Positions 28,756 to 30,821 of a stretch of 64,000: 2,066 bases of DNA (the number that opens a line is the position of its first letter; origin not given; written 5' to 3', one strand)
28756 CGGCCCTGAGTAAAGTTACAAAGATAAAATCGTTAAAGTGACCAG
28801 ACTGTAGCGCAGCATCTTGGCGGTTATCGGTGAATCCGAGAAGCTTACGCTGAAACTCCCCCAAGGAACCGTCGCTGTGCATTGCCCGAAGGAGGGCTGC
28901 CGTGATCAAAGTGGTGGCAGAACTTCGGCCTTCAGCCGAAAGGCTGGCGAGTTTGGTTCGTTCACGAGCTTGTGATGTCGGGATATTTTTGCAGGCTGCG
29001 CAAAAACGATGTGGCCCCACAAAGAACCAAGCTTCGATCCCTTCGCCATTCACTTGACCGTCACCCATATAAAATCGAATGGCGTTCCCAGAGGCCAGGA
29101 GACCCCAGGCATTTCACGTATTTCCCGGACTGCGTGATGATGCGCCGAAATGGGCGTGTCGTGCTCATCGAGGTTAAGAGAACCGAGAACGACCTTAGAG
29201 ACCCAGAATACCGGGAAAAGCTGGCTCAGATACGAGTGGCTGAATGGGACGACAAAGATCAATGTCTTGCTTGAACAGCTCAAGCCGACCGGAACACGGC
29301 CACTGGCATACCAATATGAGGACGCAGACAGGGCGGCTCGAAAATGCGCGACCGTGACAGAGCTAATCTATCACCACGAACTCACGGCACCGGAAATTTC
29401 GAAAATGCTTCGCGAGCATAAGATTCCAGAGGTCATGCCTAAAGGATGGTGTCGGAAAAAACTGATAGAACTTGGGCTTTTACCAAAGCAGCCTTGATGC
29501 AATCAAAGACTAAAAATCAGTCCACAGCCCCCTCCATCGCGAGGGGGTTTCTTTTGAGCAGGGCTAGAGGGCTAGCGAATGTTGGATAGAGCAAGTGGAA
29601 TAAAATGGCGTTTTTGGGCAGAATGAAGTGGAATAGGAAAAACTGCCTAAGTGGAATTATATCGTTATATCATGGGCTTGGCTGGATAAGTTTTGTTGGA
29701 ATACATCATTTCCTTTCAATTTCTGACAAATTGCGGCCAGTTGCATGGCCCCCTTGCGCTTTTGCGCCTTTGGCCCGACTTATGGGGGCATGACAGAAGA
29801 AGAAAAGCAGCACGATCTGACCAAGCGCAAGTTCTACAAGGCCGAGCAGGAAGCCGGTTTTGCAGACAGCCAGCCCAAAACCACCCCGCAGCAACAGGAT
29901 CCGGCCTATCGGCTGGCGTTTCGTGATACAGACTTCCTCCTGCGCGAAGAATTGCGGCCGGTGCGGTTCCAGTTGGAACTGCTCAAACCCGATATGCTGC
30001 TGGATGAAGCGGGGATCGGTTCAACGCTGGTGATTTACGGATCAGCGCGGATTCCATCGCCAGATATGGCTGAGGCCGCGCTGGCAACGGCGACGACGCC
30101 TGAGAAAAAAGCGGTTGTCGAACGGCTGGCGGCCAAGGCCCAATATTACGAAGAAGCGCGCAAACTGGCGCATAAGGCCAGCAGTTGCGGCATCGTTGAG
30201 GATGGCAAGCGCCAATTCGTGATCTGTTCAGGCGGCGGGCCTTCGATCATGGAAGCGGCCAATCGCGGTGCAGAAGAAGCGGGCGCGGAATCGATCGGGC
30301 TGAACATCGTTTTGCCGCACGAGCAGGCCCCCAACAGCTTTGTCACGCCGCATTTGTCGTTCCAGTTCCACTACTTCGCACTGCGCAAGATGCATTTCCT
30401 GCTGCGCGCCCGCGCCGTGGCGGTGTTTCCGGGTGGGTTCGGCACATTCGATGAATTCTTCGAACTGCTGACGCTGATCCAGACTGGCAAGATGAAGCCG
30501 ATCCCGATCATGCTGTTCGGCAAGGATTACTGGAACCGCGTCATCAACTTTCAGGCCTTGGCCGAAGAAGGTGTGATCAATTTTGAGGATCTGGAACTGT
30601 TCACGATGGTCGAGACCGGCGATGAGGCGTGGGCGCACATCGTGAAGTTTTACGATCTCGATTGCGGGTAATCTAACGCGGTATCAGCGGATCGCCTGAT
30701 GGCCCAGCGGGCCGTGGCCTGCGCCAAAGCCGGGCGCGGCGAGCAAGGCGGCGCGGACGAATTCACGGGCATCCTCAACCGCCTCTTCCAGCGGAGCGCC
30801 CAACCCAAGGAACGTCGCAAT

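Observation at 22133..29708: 7.6-kb inverted-repeat-bounded element 5 nt downstream of tRNA-Gln, with no intact mobility gene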

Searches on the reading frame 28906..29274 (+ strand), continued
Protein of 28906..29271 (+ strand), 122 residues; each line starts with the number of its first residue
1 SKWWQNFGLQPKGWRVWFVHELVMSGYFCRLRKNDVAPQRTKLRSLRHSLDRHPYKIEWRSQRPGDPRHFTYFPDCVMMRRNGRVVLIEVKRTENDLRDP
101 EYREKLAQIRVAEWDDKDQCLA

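Call 101: search_solved_structures(query=L060:10942-13200:+, max_evalue=0.1)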
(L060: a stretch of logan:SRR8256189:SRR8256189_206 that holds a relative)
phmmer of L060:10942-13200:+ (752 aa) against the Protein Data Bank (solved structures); distinct sequences matched with E-value up to 0.1: 6.
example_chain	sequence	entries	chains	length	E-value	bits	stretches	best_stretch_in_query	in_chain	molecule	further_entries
30jv_A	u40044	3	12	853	1.1e-19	73.4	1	296-641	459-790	TnsA endonuclease N-terminal domain-containing protein,TnsB transposase | PseTnsAB artificial fusion protein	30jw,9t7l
30ga_R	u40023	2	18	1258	2.3e-19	72.4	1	296-640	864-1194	Maltose/maltodextrin-binding periplasmic protein,TnsA endonuclease N-terminal domain-conta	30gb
9y7b_A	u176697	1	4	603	5.3e-13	51.4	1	288-612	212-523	IF3A Tn6677 TnsB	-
8rdu_R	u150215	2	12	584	0.089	14.2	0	305-368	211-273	TnsB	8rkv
7svw_A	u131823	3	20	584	0.089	14.2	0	305-368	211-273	TnsB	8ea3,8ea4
8aa5_AP1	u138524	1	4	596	0.092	14.2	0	305-368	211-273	TnsB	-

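Call 114: find_encoding_contigs(protein=P0140, flank=10000, max_places=3)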
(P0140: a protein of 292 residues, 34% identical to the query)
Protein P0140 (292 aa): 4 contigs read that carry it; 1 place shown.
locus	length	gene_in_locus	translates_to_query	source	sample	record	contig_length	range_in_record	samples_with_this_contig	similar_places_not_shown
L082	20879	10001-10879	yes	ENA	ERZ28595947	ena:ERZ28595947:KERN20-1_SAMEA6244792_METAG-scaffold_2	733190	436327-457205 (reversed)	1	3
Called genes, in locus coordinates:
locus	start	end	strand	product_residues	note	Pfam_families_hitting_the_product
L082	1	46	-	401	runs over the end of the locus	PF01435:Peptidase_M48, PF07719:TPR_2 (faint), PF13371:TPR_9 (weak), PF13432:TPR_16 (weak), PF13414:TPR_11 (faint)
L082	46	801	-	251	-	-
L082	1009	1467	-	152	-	PF00565:SNase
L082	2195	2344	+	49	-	PF22284:DUF6961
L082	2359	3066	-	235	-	PF02586:SRAP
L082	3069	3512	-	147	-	-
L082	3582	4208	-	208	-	-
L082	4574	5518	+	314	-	-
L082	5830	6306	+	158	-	-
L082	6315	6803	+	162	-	-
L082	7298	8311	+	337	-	-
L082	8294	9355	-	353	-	-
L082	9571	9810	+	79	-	-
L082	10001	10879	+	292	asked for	-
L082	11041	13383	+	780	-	-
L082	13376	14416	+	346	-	PF05621:TniB, PF13401:AAA_22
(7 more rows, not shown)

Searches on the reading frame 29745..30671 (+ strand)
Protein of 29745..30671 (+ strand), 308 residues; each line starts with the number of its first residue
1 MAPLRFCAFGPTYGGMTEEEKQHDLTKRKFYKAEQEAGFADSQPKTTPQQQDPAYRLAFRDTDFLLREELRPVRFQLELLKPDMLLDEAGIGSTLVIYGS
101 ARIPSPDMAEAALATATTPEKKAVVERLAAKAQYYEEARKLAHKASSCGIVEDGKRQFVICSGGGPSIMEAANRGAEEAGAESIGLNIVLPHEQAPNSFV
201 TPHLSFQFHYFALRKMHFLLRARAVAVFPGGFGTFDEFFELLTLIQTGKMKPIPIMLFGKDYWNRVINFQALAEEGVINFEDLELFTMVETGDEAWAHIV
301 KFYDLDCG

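Call 22: find_encoding_contigs(protein=window:29745-30671:+, flank=10000, max_places=10)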
Protein window:29745-30671:+ (308 aa): 5 contigs read that carry it; 2 places shown.
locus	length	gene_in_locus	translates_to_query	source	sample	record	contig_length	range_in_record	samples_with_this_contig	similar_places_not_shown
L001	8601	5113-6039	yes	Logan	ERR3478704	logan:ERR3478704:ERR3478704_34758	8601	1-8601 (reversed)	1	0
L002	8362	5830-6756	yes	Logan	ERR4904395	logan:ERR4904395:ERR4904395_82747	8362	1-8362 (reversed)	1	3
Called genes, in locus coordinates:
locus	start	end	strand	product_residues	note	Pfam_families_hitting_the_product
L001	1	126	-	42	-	?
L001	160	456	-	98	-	-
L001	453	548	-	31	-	-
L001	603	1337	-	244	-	-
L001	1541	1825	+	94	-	PF12840:HTH_20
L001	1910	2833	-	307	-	-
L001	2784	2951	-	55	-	-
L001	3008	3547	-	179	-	-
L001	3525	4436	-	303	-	-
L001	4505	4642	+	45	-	-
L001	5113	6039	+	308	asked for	PF18306:LDcluster4 (weak), PF03641:Lysine_decarbox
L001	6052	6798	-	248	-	PF08543:Phos_pyr_kin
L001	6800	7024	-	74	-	PF06906:DUF1272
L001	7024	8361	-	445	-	PF02878:PGM_PMM_I, PF02879:PGM_PMM_II, PF02880:PGM_PMM_III, PF00408:PGM_PMM_IV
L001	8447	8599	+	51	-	?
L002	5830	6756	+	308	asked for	PF18306:LDcluster4 (weak), PF03641:Lysine_decarbox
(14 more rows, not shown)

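Call 27: find_homologous_proteins(query=window:29745-30671:+, max_evalue=1e-80)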
Query window:29745-30671:+ (308 aa): 7847 proteins with E <= 1e-80 among 8000 candidates; the best 120 are listed.
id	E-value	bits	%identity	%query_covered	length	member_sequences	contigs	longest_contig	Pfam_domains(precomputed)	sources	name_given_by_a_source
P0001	3.2e-205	698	99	100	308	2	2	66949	PF18306.7,PF03641.20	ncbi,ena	-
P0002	1.7e-185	633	95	95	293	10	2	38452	PF18306.7,PF03641.20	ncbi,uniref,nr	ncbi:MAG: lysine decarboxylase [Novosphingobium sp. 32-60-15]|uniref:LOG family protein n=1 Tax=uncl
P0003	3.2e-183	626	94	95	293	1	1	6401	PF18306.7,PF03641.20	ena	-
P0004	2.6e-182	623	93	95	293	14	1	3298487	PF18306.7,PF03641.20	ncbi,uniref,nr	ncbi:TIGR00730 family Rossman fold protein [Novosphingobium sp. MMS21-SN21R]|uniref:LOG family prote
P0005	2.1e-180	617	92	95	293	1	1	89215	PF03641.20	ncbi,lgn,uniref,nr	ncbi:hypothetical protein GGQ88_003534 [Novosphingobium hassiacum]|uniref:AMP nucleosidase n=1 Tax=N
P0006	4.3e-179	612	93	95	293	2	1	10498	PF18306.7,PF03641.20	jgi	jgi:uncharacterized protein (TIGR00730 family)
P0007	1.8e-178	610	91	95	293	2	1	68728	PF18306.7,PF03641.20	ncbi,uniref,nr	ncbi:lysine decarboxylase [Novosphingobium sp. AAP83]|uniref:LOG family protein n=1 Tax=Novosphingob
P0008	5.0e-178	609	91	95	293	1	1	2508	PF18306.7,PF03641.20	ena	-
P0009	2.0e-177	607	94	93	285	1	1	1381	PF18306.7,PF03641.20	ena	-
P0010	8.3e-177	605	91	95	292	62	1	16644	PF18306.7,PF03641.20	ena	-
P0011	2.9e-175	600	89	95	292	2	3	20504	PF03641.20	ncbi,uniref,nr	ncbi:MAG: lysine decarboxylase [Novosphingobium sp. 16-62-11]|uniref:LOG family protein n=1 Tax=Novo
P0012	6.5e-175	599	89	95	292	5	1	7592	PF03641.20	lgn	-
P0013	5.6e-174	595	89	95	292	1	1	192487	PF18306.7,PF03641.20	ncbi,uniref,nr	ncbi:LOG family protein [Novosphingobium sp.]|uniref:LOG family protein n=1 Tax=Novosphingobium sp. 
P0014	1.7e-173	594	88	95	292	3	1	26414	PF18306.7,PF03641.20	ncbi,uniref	ncbi:MAG: TIGR00730 family Rossman fold protein [Novosphingobium sp.]|uniref:LOG family protein n=1 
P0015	3.6e-173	593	88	95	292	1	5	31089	PF18306.7,PF03641.20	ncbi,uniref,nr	ncbi:MAG: lysine decarboxylase [Novosphingobium sp. 28-62-57]|uniref:LOG family protein n=1 Tax=uncl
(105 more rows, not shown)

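Call 28: find_encoding_contigs(protein=P0001, flank=10000, max_places=4)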
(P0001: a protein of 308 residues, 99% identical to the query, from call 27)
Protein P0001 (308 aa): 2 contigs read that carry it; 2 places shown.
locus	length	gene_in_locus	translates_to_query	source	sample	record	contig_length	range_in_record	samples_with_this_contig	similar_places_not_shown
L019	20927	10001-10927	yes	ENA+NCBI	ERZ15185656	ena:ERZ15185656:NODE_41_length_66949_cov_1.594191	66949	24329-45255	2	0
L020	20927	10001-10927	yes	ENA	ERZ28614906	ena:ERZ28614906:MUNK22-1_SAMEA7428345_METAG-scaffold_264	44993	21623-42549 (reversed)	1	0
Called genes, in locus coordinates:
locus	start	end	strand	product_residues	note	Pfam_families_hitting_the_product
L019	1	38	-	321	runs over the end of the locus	PF06271:RDD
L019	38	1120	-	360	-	PF28475:DUF8413, PF01944:SpoIIM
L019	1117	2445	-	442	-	PF01882:DUF58, PF13519:VWA_2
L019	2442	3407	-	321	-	PF20030:bpMoxR, PF01078:Mg_chelatase (faint), PF05496:RuvB_N (faint), PF00158:Sigma54_activat (weak), PF00004:AAA (weak), PF07726:AAA_3, PF07728:AAA_5, PF17863:AAA_lid_2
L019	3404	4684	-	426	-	-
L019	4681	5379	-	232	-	-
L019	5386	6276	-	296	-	PF00800:PDT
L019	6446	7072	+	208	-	PF00034:Cytochrom_C (faint)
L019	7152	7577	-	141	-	PF16747:Adhesin_E (weak)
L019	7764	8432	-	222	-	PF01728:FtsJ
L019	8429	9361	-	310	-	PF02541:Ppx-GppA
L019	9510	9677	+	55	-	-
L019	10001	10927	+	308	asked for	PF18306:LDcluster4 (weak), PF03641:Lysine_decarbox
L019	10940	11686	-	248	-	PF08543:Phos_pyr_kin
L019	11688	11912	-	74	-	PF06906:DUF1272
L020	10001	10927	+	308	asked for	PF18306:LDcluster4 (weak), PF03641:Lysine_decarbox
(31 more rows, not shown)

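Call 29: find_encoding_contigs(protein=P0002, flank=10000, max_places=4)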
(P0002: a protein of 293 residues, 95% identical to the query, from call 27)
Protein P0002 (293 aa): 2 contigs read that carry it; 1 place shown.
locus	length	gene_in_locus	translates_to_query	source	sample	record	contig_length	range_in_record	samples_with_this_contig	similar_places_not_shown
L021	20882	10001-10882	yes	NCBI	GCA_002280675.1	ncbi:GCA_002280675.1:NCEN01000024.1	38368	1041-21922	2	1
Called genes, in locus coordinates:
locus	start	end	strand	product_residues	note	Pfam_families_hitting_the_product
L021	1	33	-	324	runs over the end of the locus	PF06271:RDD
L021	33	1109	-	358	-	PF28475:DUF8413, PF01944:SpoIIM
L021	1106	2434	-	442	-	PF01882:DUF58, PF13519:VWA_2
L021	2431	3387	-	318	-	PF20030:bpMoxR, PF01078:Mg_chelatase (faint), PF05496:RuvB_N (faint), PF00158:Sigma54_activat (weak), PF07726:AAA_3, PF07728:AAA_5, PF00004:AAA (weak), PF17863:AAA_lid_2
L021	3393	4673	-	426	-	-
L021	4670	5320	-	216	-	PF13559:DUF4129 (weak)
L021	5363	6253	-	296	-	PF00800:PDT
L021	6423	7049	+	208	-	-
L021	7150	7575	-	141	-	PF16747:Adhesin_E (weak)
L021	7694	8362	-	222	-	PF01728:FtsJ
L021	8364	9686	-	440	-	PF02541:Ppx-GppA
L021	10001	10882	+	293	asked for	PF18306:LDcluster4 (weak), PF03641:Lysine_decarbox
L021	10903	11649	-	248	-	PF08543:Phos_pyr_kin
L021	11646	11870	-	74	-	PF06906:DUF1272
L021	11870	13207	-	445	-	PF02878:PGM_PMM_I, PF02879:PGM_PMM_II, PF02880:PGM_PMM_III, PF00408:PGM_PMM_IV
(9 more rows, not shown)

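Call 30: find_encoding_contigs(protein=P0004, flank=10000, max_places=3)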
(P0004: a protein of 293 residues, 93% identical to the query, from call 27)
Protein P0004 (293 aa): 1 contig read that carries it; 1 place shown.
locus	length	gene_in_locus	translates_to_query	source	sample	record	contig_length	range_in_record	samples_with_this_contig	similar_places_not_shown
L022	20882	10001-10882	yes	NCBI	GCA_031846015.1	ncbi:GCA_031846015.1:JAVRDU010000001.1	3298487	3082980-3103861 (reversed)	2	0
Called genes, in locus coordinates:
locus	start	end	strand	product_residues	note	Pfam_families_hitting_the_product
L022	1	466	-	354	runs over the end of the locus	PF28475:DUF8413, PF01944:SpoIIM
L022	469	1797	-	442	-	PF01882:DUF58, PF13519:VWA_2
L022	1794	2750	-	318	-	PF20030:bpMoxR, PF01078:Mg_chelatase (faint), PF05496:RuvB_N (faint), PF00158:Sigma54_activat (weak), PF07726:AAA_3, PF07728:AAA_5, PF00004:AAA (weak), PF17863:AAA_lid_2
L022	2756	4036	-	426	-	PF14258:DUF4350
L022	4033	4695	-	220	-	PF13559:DUF4129 (weak)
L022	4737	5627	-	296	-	PF00800:PDT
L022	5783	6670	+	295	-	PF00034:Cytochrom_C (weak)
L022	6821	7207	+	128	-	-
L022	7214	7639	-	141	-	-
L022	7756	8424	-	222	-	PF01728:FtsJ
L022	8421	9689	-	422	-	PF02541:Ppx-GppA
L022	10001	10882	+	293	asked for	PF18306:LDcluster4 (weak), PF03641:Lysine_decarbox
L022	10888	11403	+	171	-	PF13302:Acetyltransf_3, PF13523:Acetyltransf_8 (faint), PF00583:Acetyltransf_1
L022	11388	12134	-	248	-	PF08543:Phos_pyr_kin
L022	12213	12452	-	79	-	PF06906:DUF1272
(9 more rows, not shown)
